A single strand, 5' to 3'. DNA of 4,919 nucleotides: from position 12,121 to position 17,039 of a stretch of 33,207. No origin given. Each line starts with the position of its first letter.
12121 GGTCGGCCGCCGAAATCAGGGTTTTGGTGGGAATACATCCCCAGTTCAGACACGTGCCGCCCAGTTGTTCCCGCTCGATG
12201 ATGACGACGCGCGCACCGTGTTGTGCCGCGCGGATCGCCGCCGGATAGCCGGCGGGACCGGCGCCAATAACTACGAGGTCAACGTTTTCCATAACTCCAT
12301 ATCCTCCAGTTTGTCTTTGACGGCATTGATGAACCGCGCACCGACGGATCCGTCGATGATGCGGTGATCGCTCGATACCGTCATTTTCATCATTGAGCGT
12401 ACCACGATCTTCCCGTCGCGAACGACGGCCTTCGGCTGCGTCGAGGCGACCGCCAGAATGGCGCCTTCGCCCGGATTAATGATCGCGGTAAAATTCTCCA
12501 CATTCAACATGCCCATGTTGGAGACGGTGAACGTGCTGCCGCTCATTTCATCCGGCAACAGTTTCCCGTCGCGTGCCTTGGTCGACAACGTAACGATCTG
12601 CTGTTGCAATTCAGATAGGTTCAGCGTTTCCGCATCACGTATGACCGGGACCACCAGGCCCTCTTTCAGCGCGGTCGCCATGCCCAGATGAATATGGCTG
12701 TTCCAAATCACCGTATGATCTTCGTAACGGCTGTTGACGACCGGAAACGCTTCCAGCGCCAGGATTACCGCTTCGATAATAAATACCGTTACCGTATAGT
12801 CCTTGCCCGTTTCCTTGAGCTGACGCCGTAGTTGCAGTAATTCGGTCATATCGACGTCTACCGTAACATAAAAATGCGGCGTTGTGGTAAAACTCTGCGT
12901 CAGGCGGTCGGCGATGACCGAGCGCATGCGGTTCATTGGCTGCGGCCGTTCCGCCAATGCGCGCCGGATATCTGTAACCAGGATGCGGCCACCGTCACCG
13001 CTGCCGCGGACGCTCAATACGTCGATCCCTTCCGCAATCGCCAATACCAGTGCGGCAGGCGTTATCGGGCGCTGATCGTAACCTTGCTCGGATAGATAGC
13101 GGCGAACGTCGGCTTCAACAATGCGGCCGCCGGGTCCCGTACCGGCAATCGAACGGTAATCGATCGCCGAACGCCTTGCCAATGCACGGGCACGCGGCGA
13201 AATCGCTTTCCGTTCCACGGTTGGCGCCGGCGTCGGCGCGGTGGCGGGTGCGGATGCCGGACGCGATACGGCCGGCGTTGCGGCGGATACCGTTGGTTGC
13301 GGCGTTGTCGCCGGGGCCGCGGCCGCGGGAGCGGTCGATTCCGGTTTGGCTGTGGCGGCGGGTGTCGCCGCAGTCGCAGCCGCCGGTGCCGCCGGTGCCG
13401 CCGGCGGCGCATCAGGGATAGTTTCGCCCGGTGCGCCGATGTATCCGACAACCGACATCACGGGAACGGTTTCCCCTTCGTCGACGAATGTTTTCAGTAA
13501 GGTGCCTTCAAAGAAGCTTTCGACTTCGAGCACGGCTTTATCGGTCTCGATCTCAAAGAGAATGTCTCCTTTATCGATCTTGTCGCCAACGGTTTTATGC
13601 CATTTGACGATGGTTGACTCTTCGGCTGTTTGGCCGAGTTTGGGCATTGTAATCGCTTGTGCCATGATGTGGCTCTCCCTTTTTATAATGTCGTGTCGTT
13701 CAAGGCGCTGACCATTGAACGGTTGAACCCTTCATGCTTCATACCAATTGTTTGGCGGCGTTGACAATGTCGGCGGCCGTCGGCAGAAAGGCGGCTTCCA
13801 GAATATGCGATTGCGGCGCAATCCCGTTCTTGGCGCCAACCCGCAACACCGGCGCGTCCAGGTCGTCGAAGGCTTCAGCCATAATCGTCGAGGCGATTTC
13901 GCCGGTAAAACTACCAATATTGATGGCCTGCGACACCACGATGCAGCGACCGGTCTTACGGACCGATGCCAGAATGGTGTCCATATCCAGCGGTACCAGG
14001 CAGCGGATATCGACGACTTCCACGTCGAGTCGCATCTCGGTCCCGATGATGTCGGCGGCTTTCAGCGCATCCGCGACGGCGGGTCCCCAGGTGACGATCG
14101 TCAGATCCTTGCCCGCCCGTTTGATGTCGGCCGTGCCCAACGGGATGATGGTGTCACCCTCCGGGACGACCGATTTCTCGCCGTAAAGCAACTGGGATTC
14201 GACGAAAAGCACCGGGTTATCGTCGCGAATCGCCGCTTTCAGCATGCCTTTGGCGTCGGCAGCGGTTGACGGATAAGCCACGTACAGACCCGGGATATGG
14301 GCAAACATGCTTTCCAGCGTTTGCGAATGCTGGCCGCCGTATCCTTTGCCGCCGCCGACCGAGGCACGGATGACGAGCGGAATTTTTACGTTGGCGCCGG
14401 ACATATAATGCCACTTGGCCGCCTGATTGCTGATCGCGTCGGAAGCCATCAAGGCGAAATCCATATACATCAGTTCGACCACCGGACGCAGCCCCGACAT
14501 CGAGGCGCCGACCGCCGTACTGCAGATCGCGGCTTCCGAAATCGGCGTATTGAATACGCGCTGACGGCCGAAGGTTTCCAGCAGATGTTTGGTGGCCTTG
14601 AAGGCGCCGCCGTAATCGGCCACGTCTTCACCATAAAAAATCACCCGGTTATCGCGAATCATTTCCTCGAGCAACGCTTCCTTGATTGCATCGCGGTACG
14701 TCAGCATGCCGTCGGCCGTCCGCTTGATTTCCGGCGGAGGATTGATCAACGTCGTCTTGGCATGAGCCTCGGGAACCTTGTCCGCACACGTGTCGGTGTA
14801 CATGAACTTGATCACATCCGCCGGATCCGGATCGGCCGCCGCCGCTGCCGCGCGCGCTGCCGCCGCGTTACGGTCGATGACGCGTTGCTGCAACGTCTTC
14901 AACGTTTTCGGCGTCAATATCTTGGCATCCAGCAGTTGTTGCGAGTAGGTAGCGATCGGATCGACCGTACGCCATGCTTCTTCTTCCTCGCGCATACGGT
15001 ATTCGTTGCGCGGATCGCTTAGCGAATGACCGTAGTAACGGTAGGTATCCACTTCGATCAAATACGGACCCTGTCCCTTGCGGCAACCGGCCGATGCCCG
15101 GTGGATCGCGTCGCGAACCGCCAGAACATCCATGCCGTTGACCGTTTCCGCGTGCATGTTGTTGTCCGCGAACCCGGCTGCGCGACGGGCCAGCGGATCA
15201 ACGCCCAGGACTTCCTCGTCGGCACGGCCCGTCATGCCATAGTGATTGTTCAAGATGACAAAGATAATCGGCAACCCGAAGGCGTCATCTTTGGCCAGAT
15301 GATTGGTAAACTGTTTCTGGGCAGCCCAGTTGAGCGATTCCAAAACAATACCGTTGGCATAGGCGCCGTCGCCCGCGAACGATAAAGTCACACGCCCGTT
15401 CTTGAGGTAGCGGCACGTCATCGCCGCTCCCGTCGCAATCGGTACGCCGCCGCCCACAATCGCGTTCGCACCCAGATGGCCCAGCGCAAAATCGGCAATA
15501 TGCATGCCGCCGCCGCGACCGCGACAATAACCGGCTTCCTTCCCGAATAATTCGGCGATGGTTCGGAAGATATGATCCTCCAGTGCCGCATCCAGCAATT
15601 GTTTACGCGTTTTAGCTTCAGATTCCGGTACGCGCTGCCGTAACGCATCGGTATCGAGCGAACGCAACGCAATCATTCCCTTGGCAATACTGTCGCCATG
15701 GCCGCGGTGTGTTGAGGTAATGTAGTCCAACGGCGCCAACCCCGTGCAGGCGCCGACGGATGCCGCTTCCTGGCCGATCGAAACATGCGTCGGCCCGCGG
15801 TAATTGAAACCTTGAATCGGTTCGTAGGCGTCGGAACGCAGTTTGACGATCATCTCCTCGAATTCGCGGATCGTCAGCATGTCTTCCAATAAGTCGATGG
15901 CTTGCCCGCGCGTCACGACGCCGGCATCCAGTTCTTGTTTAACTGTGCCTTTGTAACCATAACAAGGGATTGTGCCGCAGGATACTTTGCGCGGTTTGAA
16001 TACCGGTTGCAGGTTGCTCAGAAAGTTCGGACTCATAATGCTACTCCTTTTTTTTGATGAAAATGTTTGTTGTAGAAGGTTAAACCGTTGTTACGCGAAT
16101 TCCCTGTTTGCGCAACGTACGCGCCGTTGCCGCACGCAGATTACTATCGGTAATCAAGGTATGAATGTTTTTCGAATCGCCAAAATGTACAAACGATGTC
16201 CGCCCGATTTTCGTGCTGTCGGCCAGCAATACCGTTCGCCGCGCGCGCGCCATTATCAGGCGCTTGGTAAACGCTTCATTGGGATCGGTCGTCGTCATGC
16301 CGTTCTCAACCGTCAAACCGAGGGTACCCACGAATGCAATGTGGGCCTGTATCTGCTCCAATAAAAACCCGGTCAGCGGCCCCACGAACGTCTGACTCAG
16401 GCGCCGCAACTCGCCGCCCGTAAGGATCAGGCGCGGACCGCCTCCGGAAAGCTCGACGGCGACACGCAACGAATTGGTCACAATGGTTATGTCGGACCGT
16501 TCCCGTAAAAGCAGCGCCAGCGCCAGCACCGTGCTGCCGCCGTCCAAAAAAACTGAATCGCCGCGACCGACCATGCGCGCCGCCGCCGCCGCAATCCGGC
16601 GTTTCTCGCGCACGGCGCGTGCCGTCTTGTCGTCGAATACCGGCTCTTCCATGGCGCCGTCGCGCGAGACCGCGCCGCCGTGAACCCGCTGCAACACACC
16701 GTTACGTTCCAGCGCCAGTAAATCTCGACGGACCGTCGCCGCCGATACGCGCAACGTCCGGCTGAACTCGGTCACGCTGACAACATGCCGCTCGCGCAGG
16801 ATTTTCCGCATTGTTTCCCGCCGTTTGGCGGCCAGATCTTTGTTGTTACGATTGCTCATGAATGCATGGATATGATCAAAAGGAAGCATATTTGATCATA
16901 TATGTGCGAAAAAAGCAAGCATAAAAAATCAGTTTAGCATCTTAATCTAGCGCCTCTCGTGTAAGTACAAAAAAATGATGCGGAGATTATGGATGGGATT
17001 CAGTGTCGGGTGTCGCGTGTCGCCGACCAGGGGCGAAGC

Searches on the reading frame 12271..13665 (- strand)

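Call 24: search_protein_families(library=pfam, proteins=[window:12271-13665:-])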
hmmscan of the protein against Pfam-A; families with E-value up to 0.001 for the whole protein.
window:12271-13665:- (464 aa): 3 families
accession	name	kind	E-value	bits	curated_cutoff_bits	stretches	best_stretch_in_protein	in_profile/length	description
PF00198.28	2-oxoacid_dh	-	1.3e-80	270.6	23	1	239-458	4-229/232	2-oxoacid dehydrogenases acyltransferase (catalytic domain)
PF00364.28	Biotin_lipoyl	-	2.3e-15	56.6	22.1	1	4-72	2-69/73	Biotin-requiring enzyme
PF02817.22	E3_binding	-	4e-15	56.2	23.7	2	155-188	3-36/36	e3 binding domain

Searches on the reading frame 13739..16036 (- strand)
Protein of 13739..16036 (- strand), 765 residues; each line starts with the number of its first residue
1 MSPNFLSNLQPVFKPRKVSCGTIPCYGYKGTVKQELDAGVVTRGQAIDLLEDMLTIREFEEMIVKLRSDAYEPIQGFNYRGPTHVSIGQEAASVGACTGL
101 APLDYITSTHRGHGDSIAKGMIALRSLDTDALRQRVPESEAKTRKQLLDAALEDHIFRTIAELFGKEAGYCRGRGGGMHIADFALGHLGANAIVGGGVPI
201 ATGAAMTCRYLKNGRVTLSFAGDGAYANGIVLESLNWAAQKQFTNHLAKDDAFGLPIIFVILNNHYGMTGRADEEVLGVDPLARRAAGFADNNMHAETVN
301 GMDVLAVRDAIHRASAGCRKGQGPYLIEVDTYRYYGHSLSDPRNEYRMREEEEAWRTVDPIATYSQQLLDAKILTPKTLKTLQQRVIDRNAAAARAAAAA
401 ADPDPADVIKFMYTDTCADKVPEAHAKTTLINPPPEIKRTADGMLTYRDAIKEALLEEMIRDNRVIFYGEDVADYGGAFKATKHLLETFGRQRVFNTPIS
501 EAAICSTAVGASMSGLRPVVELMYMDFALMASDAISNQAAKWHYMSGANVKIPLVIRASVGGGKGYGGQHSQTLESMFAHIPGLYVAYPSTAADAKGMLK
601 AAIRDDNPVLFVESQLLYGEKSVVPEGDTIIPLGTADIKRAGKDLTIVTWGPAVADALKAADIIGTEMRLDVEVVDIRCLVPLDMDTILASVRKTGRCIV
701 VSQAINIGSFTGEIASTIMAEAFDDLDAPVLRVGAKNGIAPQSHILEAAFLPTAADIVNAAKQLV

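Call 24: search_protein_families(library=pfam, proteins=[window:13739-16036:-])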
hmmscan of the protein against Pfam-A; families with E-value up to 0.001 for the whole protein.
window:13739-16036:- (765 aa): 4 families
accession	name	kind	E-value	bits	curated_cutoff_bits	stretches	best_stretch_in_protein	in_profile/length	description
PF00676.26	E1_dh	-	9.5e-52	176.3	22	1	80-404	23-298/300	Dehydrogenase E1 component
PF02779.29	Transket_pyr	-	2.4e-45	154.7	27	1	445-619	3-173/174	Transketolase, pyrimidine binding domain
PF02780.25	Transketolase_C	-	3e-33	114.8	25.9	1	634-757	1-124/124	Transketolase, C-terminal domain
PF02775.26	TPP_enzyme_C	-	6.5e-06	26.4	21.9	1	191-329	27-151/151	Thiamine pyrophosphate enzyme, C-terminal TPP binding domain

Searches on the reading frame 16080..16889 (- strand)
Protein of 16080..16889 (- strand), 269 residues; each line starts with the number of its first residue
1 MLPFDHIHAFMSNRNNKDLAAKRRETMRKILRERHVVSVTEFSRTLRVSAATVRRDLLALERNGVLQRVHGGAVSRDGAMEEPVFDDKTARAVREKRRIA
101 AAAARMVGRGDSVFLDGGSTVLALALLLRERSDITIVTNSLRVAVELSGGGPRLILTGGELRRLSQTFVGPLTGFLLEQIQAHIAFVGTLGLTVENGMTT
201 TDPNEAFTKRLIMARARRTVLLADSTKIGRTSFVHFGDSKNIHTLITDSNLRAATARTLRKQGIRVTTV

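Call 23: search_protein_families(library=pfam, proteins=[window:16080-16889:-])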
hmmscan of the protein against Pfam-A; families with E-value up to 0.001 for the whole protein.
window:16080-16889:- (269 aa): 3 families
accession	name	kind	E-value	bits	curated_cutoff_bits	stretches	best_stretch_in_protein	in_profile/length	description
PF00455.28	DeoRC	-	1.8e-48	165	31.8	1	93-249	3-160/160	DeoR C terminal sensor domain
PF08220.18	HTH_DeoR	-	1.3e-13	50.9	21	1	23-76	1-54/57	DeoR-like helix-turn-helix domain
PF08279.18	HTH_11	-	3.9e-05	23.9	25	1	23-65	1-44/55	HTH domain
